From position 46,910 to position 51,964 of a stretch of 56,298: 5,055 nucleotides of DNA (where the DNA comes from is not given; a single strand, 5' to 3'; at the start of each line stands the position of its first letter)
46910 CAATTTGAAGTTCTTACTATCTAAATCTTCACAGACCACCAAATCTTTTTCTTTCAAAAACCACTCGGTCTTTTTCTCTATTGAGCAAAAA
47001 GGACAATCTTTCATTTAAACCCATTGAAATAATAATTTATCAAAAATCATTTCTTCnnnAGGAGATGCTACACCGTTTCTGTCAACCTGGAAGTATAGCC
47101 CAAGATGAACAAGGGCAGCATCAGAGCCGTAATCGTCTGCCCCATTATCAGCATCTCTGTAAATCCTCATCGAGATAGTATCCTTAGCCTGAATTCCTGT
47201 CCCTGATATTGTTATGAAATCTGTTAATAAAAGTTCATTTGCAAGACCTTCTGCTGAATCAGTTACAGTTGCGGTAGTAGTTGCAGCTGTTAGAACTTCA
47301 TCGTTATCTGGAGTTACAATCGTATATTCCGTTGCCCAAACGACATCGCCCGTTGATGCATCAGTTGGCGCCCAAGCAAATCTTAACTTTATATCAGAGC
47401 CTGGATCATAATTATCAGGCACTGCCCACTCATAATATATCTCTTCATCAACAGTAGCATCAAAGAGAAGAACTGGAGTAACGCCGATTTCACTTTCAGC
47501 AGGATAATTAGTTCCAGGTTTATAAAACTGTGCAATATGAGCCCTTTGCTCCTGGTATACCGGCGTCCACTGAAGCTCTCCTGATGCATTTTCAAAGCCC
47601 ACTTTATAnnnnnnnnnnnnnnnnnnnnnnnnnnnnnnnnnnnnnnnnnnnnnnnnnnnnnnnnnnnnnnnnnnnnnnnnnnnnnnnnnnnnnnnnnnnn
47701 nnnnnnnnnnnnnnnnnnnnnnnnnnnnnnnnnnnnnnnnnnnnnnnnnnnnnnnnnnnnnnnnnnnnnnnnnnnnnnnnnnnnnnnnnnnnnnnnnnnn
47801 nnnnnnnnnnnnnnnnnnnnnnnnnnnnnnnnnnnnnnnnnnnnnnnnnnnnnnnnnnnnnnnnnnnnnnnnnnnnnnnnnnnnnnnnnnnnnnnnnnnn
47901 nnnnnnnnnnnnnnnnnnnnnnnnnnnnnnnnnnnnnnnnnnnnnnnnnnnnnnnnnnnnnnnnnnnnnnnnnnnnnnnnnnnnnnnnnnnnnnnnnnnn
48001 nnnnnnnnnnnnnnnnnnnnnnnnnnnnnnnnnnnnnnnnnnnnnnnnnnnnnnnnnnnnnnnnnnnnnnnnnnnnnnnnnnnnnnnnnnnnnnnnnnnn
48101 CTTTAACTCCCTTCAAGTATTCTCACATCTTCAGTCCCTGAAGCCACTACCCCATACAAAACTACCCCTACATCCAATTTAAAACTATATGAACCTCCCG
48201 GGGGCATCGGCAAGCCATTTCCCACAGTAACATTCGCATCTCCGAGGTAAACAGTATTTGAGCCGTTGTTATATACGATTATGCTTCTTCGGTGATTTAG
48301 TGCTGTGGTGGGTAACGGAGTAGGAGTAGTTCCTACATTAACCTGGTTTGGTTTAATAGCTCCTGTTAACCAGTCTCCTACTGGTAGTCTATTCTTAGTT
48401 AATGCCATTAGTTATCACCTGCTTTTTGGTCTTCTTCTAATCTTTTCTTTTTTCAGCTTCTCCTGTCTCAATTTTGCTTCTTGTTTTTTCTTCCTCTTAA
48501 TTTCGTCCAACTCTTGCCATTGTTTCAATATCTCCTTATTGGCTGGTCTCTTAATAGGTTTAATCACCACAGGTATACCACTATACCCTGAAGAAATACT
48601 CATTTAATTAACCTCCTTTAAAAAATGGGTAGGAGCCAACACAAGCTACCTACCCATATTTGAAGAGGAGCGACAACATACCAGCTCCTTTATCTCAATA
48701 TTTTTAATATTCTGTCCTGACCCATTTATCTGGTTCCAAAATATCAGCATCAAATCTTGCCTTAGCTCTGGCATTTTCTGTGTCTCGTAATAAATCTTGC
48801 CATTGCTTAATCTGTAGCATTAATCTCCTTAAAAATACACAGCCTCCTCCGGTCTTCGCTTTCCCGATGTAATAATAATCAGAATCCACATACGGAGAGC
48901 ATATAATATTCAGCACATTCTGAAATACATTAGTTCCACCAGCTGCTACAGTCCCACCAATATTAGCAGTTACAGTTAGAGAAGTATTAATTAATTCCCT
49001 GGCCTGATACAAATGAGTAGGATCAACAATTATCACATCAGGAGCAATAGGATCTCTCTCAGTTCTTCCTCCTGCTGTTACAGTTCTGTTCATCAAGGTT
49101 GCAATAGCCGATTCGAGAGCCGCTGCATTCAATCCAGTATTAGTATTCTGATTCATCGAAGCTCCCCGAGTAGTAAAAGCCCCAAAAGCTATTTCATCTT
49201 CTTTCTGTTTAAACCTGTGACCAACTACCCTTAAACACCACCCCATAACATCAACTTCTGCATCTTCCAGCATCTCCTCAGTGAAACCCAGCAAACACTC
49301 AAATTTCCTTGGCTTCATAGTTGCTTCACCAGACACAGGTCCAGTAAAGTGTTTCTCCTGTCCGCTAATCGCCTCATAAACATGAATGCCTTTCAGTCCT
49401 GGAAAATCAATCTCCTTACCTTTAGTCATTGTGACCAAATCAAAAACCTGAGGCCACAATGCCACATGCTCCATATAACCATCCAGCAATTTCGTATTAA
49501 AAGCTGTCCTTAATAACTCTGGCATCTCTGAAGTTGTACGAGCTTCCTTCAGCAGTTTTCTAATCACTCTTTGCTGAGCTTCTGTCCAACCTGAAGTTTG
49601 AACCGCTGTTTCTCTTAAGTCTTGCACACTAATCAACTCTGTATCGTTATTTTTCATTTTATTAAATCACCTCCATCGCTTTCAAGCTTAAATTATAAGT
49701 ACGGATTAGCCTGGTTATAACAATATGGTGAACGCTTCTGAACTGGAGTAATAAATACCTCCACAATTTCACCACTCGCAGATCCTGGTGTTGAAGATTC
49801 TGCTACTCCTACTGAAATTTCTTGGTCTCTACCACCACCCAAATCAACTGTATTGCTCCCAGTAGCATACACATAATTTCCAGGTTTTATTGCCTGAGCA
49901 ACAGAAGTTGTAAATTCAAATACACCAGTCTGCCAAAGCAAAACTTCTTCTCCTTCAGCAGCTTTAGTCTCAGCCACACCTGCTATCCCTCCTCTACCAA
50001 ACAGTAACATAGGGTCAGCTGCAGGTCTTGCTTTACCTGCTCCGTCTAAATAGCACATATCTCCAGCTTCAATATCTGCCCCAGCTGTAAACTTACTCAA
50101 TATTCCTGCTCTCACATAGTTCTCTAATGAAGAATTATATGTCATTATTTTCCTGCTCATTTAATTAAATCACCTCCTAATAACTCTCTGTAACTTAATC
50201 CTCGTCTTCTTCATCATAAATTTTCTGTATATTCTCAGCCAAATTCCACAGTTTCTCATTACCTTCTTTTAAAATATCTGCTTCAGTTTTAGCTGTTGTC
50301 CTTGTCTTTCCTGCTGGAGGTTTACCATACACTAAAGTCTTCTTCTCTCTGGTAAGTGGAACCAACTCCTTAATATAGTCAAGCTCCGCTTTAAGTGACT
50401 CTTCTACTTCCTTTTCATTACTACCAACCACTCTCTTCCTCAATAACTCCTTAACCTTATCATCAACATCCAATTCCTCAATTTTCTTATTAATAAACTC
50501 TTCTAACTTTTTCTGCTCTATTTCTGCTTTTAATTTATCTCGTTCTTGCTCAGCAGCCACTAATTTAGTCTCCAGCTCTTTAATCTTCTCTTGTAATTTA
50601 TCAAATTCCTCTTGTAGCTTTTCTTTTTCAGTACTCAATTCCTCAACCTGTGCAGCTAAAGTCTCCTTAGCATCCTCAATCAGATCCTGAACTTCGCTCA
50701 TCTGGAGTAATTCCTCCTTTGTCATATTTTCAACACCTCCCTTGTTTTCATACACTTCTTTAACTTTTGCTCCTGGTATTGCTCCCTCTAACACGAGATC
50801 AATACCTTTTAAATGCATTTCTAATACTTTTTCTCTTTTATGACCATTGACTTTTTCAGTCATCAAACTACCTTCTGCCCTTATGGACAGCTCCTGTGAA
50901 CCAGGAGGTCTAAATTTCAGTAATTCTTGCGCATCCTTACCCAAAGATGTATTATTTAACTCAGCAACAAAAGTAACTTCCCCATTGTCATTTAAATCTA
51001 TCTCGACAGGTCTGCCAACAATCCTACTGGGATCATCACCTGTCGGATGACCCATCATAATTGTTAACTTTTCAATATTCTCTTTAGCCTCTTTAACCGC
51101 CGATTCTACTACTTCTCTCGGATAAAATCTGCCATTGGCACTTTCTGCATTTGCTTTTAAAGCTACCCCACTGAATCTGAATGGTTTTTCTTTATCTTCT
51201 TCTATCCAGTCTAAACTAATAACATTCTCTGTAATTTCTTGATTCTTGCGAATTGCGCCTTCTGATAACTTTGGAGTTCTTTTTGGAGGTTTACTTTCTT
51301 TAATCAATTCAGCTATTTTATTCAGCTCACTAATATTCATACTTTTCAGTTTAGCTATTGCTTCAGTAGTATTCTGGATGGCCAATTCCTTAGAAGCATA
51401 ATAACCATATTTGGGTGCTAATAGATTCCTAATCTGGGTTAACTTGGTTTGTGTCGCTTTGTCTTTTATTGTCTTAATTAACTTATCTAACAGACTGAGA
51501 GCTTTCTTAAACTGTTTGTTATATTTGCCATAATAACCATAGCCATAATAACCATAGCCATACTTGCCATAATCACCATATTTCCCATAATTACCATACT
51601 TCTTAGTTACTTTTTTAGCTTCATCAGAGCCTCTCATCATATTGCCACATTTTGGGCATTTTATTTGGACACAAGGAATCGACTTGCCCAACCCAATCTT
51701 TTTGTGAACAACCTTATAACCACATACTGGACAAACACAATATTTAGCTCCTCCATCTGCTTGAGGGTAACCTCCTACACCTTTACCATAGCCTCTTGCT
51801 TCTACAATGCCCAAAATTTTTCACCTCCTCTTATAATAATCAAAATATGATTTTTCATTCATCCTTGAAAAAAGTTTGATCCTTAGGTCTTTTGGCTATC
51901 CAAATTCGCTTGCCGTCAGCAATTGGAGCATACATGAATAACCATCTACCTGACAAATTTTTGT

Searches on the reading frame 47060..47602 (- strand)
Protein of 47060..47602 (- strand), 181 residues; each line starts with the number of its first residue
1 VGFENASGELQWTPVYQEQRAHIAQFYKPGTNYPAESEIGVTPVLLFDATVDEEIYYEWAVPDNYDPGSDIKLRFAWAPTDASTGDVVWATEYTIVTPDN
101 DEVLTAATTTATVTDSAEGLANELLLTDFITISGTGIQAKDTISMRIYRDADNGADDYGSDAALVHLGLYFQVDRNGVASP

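Call 5: search_protein_families(library=pfam, proteins=[window:47060-47602:-], max_evalue=0.01)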
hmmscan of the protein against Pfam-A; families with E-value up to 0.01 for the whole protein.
window:47060-47602:- (181 aa): 0 families

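Call 9: search_protein_families(library=phrogs, proteins=[window:47060-47602:-], max_evalue=0.001)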
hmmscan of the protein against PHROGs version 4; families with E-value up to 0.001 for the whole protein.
window:47060-47602:- (181 aa): 0 families

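Call 49: search_protein_families(library=phrogs, proteins=[window:47060-47602:-], max_evalue=1)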
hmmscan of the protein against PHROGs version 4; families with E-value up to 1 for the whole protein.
window:47060-47602:- (181 aa): 2 families
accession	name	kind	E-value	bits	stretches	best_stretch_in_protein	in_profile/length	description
phrog_7749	-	unknown function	0.057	14.8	1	72-94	25-47/127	-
phrog_3005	-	unknown function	0.11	13.6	1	61-106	28-73/88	-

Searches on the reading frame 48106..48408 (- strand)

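Call 5: search_protein_families(library=pfam, proteins=[window:48106-48408:-], max_evalue=0.01)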
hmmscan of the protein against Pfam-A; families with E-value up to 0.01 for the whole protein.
window:48106-48408:- (101 aa): 0 families

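Call 9: search_protein_families(library=phrogs, proteins=[window:48106-48408:-], max_evalue=0.001)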
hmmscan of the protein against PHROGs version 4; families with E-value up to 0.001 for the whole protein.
window:48106-48408:- (101 aa): 1 family
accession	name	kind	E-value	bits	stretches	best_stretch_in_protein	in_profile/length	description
phrog_30212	-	unknown function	8.6e-08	33.2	1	14-98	115-199/202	-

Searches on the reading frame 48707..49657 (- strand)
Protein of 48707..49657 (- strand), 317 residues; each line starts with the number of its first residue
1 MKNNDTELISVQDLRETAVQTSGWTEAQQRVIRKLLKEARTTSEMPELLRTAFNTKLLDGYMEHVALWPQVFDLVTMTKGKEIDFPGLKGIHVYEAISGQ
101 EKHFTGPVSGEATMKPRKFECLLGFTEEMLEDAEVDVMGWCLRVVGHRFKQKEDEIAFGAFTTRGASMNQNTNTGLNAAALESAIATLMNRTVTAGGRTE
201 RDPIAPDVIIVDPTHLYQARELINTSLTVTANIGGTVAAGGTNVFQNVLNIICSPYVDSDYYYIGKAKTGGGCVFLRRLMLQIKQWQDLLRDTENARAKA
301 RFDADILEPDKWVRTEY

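Call 5: search_protein_families(library=pfam, proteins=[window:48707-49657:-], max_evalue=0.01)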
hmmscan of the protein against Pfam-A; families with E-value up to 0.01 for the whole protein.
window:48707-49657:- (317 aa): 2 families
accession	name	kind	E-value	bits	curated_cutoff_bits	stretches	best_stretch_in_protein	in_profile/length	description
PF10124.15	Mu-like_gpT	-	1.3e-05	25.1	20.1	1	172-257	216-289/289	Mu-like prophage major head subunit gpT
PF05065.19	Phage_capsid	-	0.0016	18.3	24.2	1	108-159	65-117/280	Phage capsid family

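Call 6: search_protein_families(library=phrogs, proteins=[window:48707-49657:-], max_evalue=0.001)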
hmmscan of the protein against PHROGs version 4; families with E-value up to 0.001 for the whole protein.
window:48707-49657:- (317 aa): 2 families
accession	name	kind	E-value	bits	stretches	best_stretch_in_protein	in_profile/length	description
phrog_133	-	head and packaging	2.2e-06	27.6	1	11-259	348-603/668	head maturation protease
phrog_371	-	head and packaging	0.00073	19.9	0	174-256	233-302/303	major head protein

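Call 8: search_dna_similar(query=window:48707-49657:-, collection=phages, mode=protein)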
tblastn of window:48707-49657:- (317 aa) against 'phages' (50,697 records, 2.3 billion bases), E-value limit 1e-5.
No match.

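Call 11: find_related_loci(query=window:48707-49657:-, collection=viral_contigs, flank=10000)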
Query window:48707-49657:- (317 aa) in viral_contigs; peptide patterns used: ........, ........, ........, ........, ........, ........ (x = any residue, [..] = any of these).
10 stretches matched a pattern; 3 encode a relative of the query (tblastn E <= 1e-3); 2 distinct loci.
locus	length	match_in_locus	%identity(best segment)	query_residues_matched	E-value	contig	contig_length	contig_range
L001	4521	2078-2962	79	22-317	1e-169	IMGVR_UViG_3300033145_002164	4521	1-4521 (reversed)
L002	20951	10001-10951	100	1-317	0e+0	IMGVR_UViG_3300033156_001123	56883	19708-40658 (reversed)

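Call 17: find_homologous_proteins(query=window:48707-49657:-)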
Query window:48707-49657:- (317 aa): 22 proteins with E <= 0.001 among 2058 candidates.
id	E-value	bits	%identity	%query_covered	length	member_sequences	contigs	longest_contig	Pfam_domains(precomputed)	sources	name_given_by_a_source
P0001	2.6e-210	715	100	100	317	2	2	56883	PF25209.3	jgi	-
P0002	3.3e-156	537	79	93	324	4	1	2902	PF25209.3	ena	-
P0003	4.7e-152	524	74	95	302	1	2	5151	PF25209.3,PF05065.20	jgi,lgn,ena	-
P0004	1.5e-149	515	71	98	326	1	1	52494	PF25209.3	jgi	-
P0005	4.3e-146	504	71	98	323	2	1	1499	PF25209.3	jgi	-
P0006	8.0e-144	497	69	98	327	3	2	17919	PF25209.3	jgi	-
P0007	1.4e-142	492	67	99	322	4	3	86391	PF25209.3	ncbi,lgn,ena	-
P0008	8.4e-136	470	69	93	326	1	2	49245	PF25209.3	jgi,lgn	-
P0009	6.5e-135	467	67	98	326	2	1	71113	PF25209.3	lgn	-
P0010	6.5e-135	467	67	96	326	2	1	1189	PF25209.3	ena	-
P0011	1.3e-128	447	62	100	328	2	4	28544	PF25209.3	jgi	-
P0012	3.0e-128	445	65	94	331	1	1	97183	PF25209.3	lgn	-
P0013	1.4e-124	433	64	93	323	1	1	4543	PF25209.3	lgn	-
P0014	1.1e-123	430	60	95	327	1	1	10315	PF25209.3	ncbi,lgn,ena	-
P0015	1.0e-122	427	62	95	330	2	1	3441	PF25209.3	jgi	-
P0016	2.6e-122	426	60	93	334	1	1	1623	PF25209.3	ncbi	-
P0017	7.4e-121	421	60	95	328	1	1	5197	PF25209.3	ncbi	-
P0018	1.1e-116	407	60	93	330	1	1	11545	PF25209.3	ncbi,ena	-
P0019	5.7e-110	385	55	98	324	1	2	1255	PF25209.3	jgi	-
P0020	1.7e-75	272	64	61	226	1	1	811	PF25209.3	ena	-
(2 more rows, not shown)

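Call 19: find_encoding_contigs(protein=P0007, flank=10000, max_places=3)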
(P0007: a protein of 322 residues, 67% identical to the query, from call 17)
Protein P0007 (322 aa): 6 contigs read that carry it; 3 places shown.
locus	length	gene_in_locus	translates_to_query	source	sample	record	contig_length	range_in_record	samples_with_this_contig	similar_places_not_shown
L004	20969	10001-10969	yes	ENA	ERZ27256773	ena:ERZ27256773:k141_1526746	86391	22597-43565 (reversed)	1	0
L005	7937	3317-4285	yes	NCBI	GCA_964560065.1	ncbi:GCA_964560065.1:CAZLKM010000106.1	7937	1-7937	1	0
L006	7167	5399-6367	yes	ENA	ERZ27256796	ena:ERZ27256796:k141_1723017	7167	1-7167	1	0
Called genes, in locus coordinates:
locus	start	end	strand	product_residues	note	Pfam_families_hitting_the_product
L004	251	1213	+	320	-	-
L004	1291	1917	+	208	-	-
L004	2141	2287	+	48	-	-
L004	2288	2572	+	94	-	-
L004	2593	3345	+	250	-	-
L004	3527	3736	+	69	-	-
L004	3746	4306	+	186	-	-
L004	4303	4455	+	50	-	-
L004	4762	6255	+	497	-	PF05731:TROVE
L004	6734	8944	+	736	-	PF00574:CLP_protease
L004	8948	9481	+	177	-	-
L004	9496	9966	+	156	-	PF09956:Phage_cement_2 (faint)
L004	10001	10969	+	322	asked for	PF25209:Phage_capsid_4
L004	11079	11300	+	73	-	-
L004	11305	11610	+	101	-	-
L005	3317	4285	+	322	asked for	PF25209:Phage_capsid_4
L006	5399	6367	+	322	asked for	PF25209:Phage_capsid_4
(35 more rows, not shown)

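Call 20: find_encoding_contigs(protein=P0004, flank=10000, max_places=2)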
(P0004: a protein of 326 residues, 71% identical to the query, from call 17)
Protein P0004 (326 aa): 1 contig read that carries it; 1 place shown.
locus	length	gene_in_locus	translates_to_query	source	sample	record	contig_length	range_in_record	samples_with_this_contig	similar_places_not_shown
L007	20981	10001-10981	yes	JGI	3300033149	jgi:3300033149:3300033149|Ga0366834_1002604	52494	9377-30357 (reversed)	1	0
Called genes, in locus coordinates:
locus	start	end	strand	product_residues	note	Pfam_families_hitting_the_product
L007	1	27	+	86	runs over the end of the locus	-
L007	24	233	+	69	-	-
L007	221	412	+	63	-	-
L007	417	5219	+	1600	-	PF00753:Lactamase_B (weak), PF12706:Lactamase_B_2, PF13483:Lactamase_B_3 (faint), PF23023:Anti-Pycsar_Apyc1 (weak), PF13489:Methyltransf_23 (weak), PF08241:Methyltransf_11 (weak), PF01068:DNA_ligase_A_M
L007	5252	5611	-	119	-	PF01844:HNH (weak)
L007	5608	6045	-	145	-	-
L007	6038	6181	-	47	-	-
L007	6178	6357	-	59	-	-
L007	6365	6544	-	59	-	-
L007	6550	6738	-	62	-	-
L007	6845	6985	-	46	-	-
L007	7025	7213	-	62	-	-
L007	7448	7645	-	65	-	-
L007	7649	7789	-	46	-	PF08271:Zn_Ribbon_TF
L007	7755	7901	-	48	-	-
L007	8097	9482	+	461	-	-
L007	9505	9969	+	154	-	PF09956:Phage_cement_2 (weak)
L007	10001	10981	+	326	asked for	PF25209:Phage_capsid_4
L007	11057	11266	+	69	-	-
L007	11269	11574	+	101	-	-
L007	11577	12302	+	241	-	-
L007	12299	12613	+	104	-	-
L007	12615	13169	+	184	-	-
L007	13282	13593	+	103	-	-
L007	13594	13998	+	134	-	-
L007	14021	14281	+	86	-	-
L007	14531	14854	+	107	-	PF06970:RepA_N (weak), PF13730:HTH_36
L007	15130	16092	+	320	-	PF01073:3Beta_HSD, PF01370:Epimerase, PF02719:Polysacc_synt_2, PF04321:RmlD_sub_bind, PF16363:GDP_Man_Dehyd, PF07993:NAD_binding_4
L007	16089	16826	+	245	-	PF00483:NTP_transferase, PF12804:NTP_transf_3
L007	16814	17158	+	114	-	-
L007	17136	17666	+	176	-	-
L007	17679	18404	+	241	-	PF13489:Methyltransf_23, PF07021:MetW (faint), PF08241:Methyltransf_11, PF08242:Methyltransf_12 (weak), PF13649:Methyltransf_25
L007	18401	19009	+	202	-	PF27781:Csf1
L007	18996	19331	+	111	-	-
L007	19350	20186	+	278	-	-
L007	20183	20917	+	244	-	PF27782:Csf3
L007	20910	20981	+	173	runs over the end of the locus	PF02195:ParB_N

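Call 21: find_encoding_contigs(protein=P0012, flank=10000, max_places=2)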
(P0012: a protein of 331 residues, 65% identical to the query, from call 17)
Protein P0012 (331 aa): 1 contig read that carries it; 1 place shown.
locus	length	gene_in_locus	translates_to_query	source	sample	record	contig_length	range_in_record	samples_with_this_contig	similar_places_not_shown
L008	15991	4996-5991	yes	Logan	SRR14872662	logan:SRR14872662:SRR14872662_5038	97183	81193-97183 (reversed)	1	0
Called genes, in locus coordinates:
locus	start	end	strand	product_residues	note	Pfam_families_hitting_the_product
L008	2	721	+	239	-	?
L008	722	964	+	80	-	-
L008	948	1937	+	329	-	-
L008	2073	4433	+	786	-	PF00574:CLP_protease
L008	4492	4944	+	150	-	PF09956:Phage_cement_2 (weak)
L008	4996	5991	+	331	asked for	PF25209:Phage_capsid_4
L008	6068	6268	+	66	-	-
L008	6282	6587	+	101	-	-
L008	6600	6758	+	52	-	-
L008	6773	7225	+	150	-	-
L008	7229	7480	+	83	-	-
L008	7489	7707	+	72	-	-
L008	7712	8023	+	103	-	-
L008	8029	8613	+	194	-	-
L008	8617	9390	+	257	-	PF07460:NUMOD3 (weak)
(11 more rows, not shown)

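Call 22: find_encoding_contigs(protein=P0009, flank=10000, max_places=2)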
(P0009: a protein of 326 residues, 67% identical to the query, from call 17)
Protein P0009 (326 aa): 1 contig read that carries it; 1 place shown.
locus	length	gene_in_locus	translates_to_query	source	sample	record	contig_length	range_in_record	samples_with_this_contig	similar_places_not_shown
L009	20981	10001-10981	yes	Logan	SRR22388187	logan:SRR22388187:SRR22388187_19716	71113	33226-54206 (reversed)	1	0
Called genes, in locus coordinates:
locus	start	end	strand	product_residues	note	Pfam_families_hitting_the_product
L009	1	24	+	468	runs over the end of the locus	-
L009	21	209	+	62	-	-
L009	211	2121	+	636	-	-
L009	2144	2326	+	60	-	-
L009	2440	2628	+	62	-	-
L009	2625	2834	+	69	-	-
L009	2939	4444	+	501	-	PF23023:Anti-Pycsar_Apyc1, PF00753:Lactamase_B, PF13483:Lactamase_B_3 (faint), PF12706:Lactamase_B_2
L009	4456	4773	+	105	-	-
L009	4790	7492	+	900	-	PF05148:Methyltransf_8 (weak), PF08241:Methyltransf_11 (weak), PF01068:DNA_ligase_A_M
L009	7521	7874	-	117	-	-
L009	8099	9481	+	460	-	-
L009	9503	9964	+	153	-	PF09956:Phage_cement_2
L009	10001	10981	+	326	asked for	PF25209:Phage_capsid_4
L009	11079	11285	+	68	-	-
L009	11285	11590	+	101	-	-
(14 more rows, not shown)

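Call 23: find_encoding_contigs(protein=P0008, flank=10000, max_places=2)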
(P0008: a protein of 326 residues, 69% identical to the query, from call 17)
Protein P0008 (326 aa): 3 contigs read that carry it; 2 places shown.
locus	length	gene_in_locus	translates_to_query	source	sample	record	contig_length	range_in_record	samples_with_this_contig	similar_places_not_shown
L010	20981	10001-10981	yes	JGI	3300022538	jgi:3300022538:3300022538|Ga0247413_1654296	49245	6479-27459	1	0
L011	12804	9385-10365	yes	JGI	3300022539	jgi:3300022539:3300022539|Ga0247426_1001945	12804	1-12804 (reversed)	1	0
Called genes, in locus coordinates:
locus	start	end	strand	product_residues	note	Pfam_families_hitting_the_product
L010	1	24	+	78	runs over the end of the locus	PF24749:DUF7695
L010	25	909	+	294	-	PF04233:Phage_Mu_F (weak)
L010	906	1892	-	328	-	PF05367:Phage_endo_I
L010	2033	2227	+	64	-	-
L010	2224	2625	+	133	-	-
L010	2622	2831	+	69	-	-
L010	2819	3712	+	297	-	PF00753:Lactamase_B (weak), PF23023:Anti-Pycsar_Apyc1 (faint), PF12706:Lactamase_B_2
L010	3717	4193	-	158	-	-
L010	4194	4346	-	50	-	-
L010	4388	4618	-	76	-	-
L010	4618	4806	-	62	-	-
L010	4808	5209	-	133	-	PF09643:YopX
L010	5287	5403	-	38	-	-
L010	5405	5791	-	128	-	-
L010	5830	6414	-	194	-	-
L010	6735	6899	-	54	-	PF12728:HTH_17, PF13384:HTH_23 (weak)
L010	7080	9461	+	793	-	PF00574:CLP_protease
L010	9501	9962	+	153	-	PF09956:Phage_cement_2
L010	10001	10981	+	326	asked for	PF25209:Phage_capsid_4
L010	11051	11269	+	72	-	-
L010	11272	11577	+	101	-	-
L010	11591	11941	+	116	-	-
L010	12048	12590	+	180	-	-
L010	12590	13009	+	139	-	-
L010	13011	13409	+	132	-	PF04883:HK97-gp10_like (faint)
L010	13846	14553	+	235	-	PF14528:LAGLIDADG_3 (faint)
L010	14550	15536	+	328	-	PF01073:3Beta_HSD, PF01370:Epimerase, PF02719:Polysacc_synt_2, PF04321:RmlD_sub_bind, PF16363:GDP_Man_Dehyd, PF07993:NAD_binding_4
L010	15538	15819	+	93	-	-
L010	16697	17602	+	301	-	PF14528:LAGLIDADG_3 (faint), PF26411:LAGLIDADG_4 (faint)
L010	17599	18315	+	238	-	PF00483:NTP_transferase, PF12804:NTP_transf_3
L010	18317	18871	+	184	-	-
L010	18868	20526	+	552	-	PF00535:Glycos_transf_2, PF10111:Glyco_tranf_2_2 (weak), PF04055:Radical_SAM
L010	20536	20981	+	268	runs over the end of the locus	PF00535:Glycos_transf_2, PF10111:Glyco_tranf_2_2 (faint), PF02709:Glyco_transf_7C (weak)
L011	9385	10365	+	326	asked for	PF25209:Phage_capsid_4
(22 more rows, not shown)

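Call 45: find_related_loci(query=A1, collection=genome_contigs, flank=10000)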
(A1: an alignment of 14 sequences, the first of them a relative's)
Query A1 (317 aa) in genome_contigs; peptide patterns used: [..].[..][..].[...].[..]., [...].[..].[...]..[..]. (x = any residue, [..] = any of these).
68 stretches matched a pattern, but none encodes a relative of the query by tblastn (E <= 1e-3).

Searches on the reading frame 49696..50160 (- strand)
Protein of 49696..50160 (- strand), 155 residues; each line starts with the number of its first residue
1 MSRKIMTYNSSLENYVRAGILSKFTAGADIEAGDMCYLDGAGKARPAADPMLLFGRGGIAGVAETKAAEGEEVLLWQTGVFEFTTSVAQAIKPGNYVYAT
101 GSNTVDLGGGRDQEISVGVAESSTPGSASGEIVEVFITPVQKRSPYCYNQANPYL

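Call 9: search_protein_families(library=phrogs, proteins=[window:49696-50160:-], max_evalue=0.001)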
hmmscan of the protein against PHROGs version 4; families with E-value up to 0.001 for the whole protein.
window:49696-50160:- (155 aa): 3 families
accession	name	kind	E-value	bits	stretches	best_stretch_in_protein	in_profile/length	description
phrog_122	-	head and packaging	1.2e-07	32.7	1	57-124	31-96/109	head decoration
phrog_673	-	head and packaging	0.00034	21.6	0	21-73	76-124/260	head scaffolding protein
phrog_1731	-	head and packaging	0.00091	20.3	0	25-119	23-121/135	virion structural protein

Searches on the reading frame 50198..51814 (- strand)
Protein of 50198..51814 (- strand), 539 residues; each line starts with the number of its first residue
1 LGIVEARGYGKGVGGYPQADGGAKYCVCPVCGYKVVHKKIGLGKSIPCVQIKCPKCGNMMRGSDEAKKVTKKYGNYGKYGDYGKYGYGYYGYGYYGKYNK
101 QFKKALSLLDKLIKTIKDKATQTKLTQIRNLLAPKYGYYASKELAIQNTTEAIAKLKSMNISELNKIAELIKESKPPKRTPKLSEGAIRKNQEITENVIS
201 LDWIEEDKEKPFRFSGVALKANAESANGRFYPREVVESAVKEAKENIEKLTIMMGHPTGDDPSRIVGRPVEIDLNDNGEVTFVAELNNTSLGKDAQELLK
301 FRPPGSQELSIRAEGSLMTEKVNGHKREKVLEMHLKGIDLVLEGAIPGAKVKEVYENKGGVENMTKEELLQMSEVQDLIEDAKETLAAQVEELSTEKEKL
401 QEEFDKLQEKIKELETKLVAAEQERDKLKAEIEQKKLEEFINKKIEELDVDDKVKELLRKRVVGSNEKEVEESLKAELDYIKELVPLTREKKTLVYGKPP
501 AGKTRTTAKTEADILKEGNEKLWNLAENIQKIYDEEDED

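Call 9: search_protein_families(library=phrogs, proteins=[window:50198-51814:-], max_evalue=0.001)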
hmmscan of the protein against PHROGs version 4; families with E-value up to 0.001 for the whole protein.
window:50198-51814:- (539 aa): 3 families
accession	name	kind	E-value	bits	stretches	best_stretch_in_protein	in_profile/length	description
phrog_207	-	head and packaging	4.3e-11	43.5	1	204-414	32-219/519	head maturation protease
phrog_3270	-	head and packaging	1.6e-10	41.3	1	214-474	7-245/603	head maturation protease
phrog_5296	-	unknown function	0.00088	18.7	1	332-448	458-574/685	-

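Call 46: search_protein_families(library=pfam, proteins=[window:50198-51814:-], max_evalue=0.001)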
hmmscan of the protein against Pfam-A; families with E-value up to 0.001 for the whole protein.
window:50198-51814:- (539 aa): 1 family
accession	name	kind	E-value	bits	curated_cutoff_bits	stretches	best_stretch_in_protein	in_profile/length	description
PF04012.17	PspA_IM30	-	8.5e-06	26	33.9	1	383-459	93-169/220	PspA/IM30 family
